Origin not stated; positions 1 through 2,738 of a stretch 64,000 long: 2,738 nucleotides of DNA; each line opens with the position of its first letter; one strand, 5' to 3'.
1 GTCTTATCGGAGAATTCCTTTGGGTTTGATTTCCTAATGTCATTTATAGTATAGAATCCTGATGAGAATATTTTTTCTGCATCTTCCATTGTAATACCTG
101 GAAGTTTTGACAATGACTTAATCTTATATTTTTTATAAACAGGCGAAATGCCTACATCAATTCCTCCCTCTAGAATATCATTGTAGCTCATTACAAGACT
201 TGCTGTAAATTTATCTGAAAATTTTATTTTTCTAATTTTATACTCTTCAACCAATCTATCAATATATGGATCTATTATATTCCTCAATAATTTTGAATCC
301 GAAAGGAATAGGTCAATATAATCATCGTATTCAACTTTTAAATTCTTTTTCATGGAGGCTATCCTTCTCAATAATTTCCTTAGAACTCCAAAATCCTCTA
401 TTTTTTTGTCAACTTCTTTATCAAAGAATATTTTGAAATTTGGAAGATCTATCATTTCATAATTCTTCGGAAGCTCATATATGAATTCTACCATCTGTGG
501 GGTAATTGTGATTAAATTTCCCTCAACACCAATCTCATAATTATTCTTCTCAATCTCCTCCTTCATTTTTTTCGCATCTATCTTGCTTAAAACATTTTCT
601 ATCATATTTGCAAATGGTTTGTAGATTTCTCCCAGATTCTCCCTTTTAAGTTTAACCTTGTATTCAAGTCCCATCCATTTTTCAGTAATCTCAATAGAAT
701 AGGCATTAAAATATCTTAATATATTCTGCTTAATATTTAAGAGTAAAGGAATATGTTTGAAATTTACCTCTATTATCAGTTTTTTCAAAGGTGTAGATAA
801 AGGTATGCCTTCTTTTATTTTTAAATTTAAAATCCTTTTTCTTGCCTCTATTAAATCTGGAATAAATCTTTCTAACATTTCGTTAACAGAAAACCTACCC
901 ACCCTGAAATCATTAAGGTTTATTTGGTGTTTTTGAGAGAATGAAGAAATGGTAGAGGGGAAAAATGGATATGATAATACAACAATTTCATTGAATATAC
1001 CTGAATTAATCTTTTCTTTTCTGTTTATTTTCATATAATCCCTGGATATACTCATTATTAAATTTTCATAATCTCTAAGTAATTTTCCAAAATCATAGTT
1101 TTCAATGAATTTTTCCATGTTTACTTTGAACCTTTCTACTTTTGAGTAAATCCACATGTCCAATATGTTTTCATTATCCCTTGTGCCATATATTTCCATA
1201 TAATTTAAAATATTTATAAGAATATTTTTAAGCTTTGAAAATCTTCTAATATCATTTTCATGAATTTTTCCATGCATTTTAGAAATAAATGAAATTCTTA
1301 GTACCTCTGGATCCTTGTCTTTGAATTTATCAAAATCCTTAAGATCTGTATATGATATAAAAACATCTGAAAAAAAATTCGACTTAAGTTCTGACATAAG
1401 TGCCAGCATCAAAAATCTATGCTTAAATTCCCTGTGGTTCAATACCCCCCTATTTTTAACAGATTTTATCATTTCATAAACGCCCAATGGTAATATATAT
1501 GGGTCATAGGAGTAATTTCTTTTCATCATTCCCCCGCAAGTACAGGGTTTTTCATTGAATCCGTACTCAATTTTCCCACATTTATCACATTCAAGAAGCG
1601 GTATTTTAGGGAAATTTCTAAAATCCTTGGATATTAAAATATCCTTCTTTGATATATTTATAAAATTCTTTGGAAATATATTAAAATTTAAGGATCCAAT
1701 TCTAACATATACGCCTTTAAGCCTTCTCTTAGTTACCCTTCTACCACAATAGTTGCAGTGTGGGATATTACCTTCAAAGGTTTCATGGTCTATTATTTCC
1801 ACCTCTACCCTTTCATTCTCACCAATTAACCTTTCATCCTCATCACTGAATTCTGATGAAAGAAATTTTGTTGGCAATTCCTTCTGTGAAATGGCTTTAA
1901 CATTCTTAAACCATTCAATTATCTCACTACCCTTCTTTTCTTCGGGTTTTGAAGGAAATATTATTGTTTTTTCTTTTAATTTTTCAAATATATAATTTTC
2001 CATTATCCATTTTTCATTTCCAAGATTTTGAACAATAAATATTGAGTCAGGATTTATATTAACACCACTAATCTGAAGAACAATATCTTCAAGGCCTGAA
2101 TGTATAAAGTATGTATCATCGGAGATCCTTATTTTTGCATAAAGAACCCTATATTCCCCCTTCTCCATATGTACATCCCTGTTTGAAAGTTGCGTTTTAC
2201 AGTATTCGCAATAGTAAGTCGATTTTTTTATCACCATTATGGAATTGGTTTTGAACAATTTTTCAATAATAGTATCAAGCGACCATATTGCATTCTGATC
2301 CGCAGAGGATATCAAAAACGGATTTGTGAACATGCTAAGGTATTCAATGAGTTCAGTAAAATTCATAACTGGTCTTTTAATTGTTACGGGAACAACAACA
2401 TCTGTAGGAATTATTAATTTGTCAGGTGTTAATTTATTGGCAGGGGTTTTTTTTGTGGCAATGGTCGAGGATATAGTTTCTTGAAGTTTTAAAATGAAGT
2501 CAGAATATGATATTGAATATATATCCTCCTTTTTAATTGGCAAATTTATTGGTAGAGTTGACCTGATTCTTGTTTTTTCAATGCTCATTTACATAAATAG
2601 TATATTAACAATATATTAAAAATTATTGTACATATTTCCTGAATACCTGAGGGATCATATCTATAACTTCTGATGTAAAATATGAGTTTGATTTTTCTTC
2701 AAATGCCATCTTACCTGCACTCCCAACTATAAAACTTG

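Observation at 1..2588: Large IleRS-like ORF with degenerate catalytic motifs and an appended HhH, missing from the ORF track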

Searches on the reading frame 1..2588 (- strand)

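Call 4: search_protein_families(library=pfam, proteins=[window:1-2588:-], max_evalue=1)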
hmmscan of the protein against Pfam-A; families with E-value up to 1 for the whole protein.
window:1-2588:- (862 aa): 9 families
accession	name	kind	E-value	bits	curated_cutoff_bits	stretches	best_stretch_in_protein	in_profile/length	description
PF19302.4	DUF5915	-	3.9e-12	46.6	27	1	641-793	23-175/195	Domain of unknown function (DUF5915)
PF08264.19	Anticodon_1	-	0.0039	17.5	25.1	1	477-602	1-145/148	Anticodon-binding domain of tRNA ligase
PF14520.12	HHH_5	-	0.0043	18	27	1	825-860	3-38/57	Helix-hairpin-helix domain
PF07571.19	TAF6_C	-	0.044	14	27.1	1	715-762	45-92/184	TAF6 C-terminal HEAT repeat domain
PF02748.20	PyrI_C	-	0.047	14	23.4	0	121-139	30-48/48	Aspartate carbamoyltransferase regulatory chain, metal binding domain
PF22912.2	zf-DPOE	-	0.067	13.8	21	1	332-372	5-45/58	Zinc finger domain of DNA polymerase-epsilon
PF18043.6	T4_Rnl2_C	-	0.14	12.9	27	0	282-313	15-42/82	T4 RNA ligase 2 C-terminal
PF06220.18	zf-U1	-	0.22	11.8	22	1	125-136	4-15/38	U1 zinc finger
PF20097.4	DUF6487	-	0.78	10.6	24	0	110-132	38-60/67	Domain of unknown function (DUF6487)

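Call 5: search_protein_families(library=ncbifam, proteins=[window:1-2588:-], max_evalue=1)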
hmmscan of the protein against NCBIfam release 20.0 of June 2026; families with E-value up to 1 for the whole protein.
window:1-2588:- (862 aa): 1 family
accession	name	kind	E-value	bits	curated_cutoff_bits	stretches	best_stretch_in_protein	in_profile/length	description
NF004349.1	PRK05729.1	equivalog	0.19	9.9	704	1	441-665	554-800/860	valine--tRNA ligase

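Call 6: search_solved_structures(query=window:1-2588:-, max_evalue=10, show_alignments=3)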
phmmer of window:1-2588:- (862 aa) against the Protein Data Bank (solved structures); distinct sequences matched with E-value up to 10: 0.

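Call 7: find_homologous_proteins(query=window:1-2588:-)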
Query window:1-2588:- (862 aa): 10 proteins with E <= 0.001 among 7061 candidates.
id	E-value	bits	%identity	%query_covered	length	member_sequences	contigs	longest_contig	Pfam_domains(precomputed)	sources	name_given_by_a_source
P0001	0.0e+0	1904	100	100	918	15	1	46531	PF19302.5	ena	-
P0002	0.0e+0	1391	69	100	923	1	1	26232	PF08264.20,PF19302.5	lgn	-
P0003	0.0e+0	1387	70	100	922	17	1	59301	PF08264.20,PF14520.13,PF19302.5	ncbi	ncbi:MAG: DUF5915 domain-containing protein [Thermoplasmata archaeon]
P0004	0.0e+0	1218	61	100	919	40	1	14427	PF08264.20,PF19302.5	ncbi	ncbi:MAG: DUF5915 domain-containing protein [Thermoplasmata archaeon]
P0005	6.3e-262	890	47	100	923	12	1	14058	-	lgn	-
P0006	1.3e-261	889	48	100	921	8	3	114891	-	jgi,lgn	-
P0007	1.4e-255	869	48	100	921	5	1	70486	PF13248.12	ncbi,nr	ncbi:MAG: hypothetical protein RAK23_01085 [Thermoplasmata archaeon]|nr:hypothetical protein [Thermo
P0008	2.8e-227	775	43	99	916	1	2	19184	PF19302.5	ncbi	-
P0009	1.9e-223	762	42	99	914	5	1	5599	PF14520.13,PF19302.5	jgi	-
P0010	1.0e-218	747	42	100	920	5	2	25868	PF08264.20,PF19302.5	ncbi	ncbi:MAG: class I tRNA ligase family protein [Thermoplasmata archaeon]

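Call 16: search_solved_structures(query=A1, max_evalue=10, show_alignments=3)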
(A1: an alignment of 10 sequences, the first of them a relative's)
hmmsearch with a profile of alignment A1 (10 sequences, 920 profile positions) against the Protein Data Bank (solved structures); distinct sequences matched with E-value up to 10: 20.
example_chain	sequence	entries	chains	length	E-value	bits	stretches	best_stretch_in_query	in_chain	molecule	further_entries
8c8u_A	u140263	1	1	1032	5.8e-16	60.8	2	472-797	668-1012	Isoleucine--tRNA ligase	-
8c8v_A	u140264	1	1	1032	1.4e-15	59.5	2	472-797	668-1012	Isoleucine--tRNA ligase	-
8c8w_A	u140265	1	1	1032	1.4e-15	59.5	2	472-797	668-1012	Isoleucine--tRNA ligase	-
8c9d_A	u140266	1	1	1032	2.5e-15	58.7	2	472-797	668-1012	Isoleucine--tRNA ligase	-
8wnd_A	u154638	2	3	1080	6e-09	37.6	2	571-786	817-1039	isoleucine--tRNA ligase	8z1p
9wqs_A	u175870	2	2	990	9.1e-07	30.4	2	571-689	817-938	Isoleucine--tRNA ligase, cytoplasmic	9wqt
7d5c_A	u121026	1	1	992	9.2e-07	30.3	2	571-689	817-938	Isoleucine--tRNA ligase, cytoplasmic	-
2bke_A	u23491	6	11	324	0.00024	22.4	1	821-877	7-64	DNA REPAIR AND RECOMBINATION PROTEIN RADA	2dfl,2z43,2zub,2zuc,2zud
1pzn_A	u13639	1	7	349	0.016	16.3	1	821-868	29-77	DNA repair and recombination protein rad51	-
9w01_B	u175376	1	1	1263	0.03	15.4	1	470-786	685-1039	Isoleucine--tRNA ligase, cytoplasmic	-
2zj2_A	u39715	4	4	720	0.055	14.5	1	827-882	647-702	Putative ski2-type helicase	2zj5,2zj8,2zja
4mtn_A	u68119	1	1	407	0.3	12.1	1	825-881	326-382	Transcription termination factor NusA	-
4iap_A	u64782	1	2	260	0.52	11.3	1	166-202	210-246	Oxysterol-binding protein homolog 3,Endolysin,Oxysterol-binding protein homolog 3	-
1ytd_A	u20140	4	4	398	1.4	9.9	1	332-359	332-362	nicotinate phosphoribosyltransferase from Thermoplasma acidophilum | Nicotinate Phosphoribosyltransferase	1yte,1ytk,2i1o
9l94_S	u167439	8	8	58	1.5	9.8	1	332-363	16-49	Large ribosomal subunit protein eL37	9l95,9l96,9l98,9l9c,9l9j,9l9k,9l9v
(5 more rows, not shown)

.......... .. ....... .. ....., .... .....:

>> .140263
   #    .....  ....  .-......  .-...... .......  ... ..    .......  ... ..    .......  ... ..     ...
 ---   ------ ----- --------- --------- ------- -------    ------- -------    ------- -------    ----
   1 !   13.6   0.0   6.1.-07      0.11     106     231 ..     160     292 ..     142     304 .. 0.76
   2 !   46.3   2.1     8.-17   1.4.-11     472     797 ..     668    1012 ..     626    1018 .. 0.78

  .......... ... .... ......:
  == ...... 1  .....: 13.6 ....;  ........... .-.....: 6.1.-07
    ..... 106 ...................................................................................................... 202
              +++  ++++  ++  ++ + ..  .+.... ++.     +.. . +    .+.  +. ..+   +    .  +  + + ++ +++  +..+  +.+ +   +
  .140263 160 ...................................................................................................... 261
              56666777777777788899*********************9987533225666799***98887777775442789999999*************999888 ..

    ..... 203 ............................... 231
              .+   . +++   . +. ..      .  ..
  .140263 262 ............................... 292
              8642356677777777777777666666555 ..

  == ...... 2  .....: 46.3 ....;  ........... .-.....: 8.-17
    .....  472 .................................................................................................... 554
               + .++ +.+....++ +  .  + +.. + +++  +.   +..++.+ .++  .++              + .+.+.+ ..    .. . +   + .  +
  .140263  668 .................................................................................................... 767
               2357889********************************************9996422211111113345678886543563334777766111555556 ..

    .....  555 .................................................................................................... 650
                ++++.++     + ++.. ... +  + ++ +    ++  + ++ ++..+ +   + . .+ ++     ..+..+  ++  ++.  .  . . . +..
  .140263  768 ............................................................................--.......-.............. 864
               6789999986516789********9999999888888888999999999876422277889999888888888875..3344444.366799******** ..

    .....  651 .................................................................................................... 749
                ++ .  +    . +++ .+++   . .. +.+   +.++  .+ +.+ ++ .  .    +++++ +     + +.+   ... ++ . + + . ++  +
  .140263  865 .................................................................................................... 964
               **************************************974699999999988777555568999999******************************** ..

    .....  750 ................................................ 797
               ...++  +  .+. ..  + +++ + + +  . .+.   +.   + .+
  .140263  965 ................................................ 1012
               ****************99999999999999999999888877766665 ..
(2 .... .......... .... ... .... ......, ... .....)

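Call 17: find_encoding_contigs(protein=P0001, flank=10000, max_places=3)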
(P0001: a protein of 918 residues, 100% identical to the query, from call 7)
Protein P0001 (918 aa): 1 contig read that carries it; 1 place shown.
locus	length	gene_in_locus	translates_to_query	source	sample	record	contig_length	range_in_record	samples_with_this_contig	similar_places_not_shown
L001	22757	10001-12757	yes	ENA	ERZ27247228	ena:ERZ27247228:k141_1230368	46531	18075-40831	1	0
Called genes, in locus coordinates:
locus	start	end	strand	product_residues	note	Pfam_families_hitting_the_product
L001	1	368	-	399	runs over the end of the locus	PF01855:POR_N, PF02780:Transketolase_C, PF17147:PFOR_II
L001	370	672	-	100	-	PF00037:Fer4 (weak), PF13237:Fer4_10 (faint), PF14697:Fer4_21 (weak), PF12838:Fer4_7, PF13187:Fer4_9, PF12797:Fer4_2 (weak), PF00037:Fer4, PF12837:Fer4_6 (weak), +2 more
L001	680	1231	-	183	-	PF01558:POR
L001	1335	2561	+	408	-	PF00162:PGK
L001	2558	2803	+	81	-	PF01775:Ribosomal_L18A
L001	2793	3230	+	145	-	PF02996:Prefoldin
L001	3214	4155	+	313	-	PF02881:SRP54_N, PF13245:AAA_19 (weak), PF13604:AAA_30 (weak), PF00448:SRP54, PF13207:AAA_17 (weak)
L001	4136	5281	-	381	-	PF00464:SHMT, PF01041:DegT_DnrJ_EryC1 (weak)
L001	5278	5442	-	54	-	-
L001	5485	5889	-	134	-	PF01918:Alba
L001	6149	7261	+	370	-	PF04123:DUF373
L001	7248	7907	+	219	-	PF01973:MptE-like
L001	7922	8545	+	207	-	PF16955:OFeT_1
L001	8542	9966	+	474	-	PF03853:YjeF_N, PF01256:Carb_kinase, PF02110:HK (weak)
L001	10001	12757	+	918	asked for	PF19302:DUF5915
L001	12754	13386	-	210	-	PF00834:Ribul_P_3_epim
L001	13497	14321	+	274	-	-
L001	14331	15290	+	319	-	PF00482:T2SSF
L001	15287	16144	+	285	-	PF00482:T2SSF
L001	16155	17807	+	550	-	PF23990:PilB3_N (faint), PF00437:T2SSE, PF23989:PilB3_C (weak)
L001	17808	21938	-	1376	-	PF07705:CARDB (faint), PF12773:DZR (faint), PF13248:Zn_ribbon_3 (faint), PF17032:Zn_ribbon_15 (faint), PF13240:Zn_Ribbon_1 (weak), PF24463:DUF7577 (weak)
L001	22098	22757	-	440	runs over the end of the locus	PF00206:Lyase_1, PF08328:ASL_C (weak), PF10397:ADSL_C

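Call 18: find_encoding_contigs(protein=P0006, flank=10000, max_places=3)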
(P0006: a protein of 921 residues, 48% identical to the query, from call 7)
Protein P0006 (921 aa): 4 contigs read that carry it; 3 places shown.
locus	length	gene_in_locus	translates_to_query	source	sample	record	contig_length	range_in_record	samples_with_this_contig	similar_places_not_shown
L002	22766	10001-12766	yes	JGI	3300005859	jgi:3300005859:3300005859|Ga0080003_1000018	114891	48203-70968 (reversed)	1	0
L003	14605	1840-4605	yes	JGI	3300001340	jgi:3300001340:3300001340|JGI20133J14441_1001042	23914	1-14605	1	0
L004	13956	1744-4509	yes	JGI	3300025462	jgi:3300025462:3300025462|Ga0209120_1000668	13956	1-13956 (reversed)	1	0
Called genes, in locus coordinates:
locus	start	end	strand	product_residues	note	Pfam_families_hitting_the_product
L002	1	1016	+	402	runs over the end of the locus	PF04389:Peptidase_M28, PF01546:Peptidase_M20, PF07687:M20_dimer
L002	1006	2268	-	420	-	PF01979:Amidohydro_1, PF07969:Amidohydro_3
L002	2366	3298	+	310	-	PF00696:AA_kinase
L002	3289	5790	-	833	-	PF01624:MutS_I, PF05188:MutS_II, PF05192:MutS_III, PF05190:MutS_IV, PF00488:MutS_V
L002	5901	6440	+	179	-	PF00571:CBS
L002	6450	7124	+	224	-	PF00753:Lactamase_B, PF13483:Lactamase_B_3, PF12706:Lactamase_B_2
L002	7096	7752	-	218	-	-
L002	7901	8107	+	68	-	-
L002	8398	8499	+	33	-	-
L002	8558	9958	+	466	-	PF03853:YjeF_N, PF01256:Carb_kinase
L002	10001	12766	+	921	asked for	-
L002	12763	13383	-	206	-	PF00834:Ribul_P_3_epim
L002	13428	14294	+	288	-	-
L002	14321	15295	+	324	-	PF00482:T2SSF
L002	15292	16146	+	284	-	PF00482:T2SSF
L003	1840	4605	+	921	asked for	-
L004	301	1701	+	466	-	PF03853:YjeF_N, PF01256:Carb_kinase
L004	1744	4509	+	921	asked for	-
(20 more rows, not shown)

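Call 19: find_encoding_contigs(protein=P0010, flank=10000, max_places=3)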
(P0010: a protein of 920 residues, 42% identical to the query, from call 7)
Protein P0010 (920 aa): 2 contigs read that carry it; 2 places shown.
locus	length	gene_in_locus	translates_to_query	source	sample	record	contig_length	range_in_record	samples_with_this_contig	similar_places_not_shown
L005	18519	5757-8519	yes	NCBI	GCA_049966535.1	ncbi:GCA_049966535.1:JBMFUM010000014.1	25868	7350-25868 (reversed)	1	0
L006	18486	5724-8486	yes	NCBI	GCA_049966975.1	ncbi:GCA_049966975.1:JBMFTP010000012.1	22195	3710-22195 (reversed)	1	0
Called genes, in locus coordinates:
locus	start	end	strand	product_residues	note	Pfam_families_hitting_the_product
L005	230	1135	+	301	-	PF00483:NTP_transferase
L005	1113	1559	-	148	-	PF08645:PNK3P (weak)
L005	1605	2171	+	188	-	PF13580:SIS_2, PF01380:SIS (faint)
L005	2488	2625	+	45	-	-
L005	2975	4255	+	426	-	PF00083:Sugar_tr, PF07690:MFS_1, PF00083:Sugar_tr (weak)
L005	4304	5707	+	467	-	PF03853:YjeF_N, PF01256:Carb_kinase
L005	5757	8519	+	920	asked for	PF08264:Anticodon_1, PF19302:DUF5915 (weak)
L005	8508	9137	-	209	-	PF00834:Ribul_P_3_epim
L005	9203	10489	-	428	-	PF00464:SHMT, PF00155:Aminotran_1_2 (faint)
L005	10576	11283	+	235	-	PF02633:Creatininase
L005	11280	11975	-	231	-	PF13424:TPR_12 (faint)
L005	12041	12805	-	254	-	-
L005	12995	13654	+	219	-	PF02511:Thy1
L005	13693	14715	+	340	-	PF00348:polyprenyl_synt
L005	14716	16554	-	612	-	PF08915:tRNA-Thr_ED, PF00587:tRNA-synt_2b, PF03129:HGTP_anticodon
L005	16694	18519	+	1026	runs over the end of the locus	PF00133:tRNA-synt_1, PF09334:tRNA-synt_1g (weak), PF08264:Anticodon_1, PF19302:DUF5915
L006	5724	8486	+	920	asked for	PF08264:Anticodon_1, PF19302:DUF5915 (weak)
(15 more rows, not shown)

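Call 30: predict_structure(alignment_id=A1)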
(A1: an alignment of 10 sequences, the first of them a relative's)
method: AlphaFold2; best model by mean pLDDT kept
length: 918 residues; sequences in the alignment: 10
mean_pLDDT: 69.6   pTM: 0.43
mean pLDDT of the five models: 69.6, 68.3, 64.7, 62.8, 61.6
residues with pLDDT >= 90: 103; 70-90: 511; 50-70: 85; < 50: 219
segments of 3 or more residues with pLDDT < 50: 1-118, 297-331, 358-419, 438-440
pLDDT, mean of each block of 10 residues (from residue 1): 28 27 29 34 28 28 21 30 34 30 37 45 71 64 87 91 90 90 86 89 78 77 88 86 85 76 88 81 77 47 31 41 37 62 66 63 29 28 31 31 30 39 67 59 74 91 84 87 89 60 85 90 82 87 76 72 77 86 90 81 89 85 87 83 79 78 80 83 73 79 80 88 81 82 81 75 85 82 80 78 77 84 88 87 85 87 86 89 86 89 85 86
secondary structure, 60 per line:
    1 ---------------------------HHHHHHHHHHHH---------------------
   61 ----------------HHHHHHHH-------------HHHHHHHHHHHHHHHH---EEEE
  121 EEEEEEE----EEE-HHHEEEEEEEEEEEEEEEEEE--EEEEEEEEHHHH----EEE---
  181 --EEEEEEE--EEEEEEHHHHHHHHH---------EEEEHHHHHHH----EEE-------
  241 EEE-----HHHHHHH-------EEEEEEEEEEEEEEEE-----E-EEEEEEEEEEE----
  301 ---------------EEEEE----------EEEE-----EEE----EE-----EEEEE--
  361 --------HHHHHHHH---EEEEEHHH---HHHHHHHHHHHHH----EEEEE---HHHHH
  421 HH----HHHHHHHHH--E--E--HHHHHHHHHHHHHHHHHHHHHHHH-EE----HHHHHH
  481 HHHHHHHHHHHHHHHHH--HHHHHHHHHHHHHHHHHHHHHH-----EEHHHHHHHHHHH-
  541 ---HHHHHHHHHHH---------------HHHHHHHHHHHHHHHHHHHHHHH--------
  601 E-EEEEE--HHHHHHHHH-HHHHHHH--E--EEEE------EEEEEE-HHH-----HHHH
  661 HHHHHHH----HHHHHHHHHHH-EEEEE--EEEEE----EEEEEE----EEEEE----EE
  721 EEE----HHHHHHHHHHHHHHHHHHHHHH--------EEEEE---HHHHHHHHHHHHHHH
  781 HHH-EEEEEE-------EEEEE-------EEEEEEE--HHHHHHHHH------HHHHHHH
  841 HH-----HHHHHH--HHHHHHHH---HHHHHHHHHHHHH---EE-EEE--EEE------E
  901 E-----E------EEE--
elements in order (helices of 4 or more, strands of 3 or more residues): H28-39 H77-84 H98-113 E117-127 E132-134 E139-156 E159-166 H167-170 E175-177 E183-189 E192-197 H198-206 E216-219 H220-226 E231-233 E241-243 H249-255 E263-278 E286-296 E316-320 E331-334 E340-342 E354-358 H369-376 E380-384 H391-403 E408-412 H416-422 H427-435 H444-467 H475-497 H500-521 H529-539 H544-554 H570-592 E603-607 H610-618 H620-626 E632-635 E642-647 H657-667 H672-682 E684-688 E691-695 E700-705 E710-714 E719-723 H728-749 E758-762 H766-783 E785-790 E798-802 E810-816 H819-827 H834-842 H848-853 H856-863 H867-879 E886-888 E891-893 E914-916
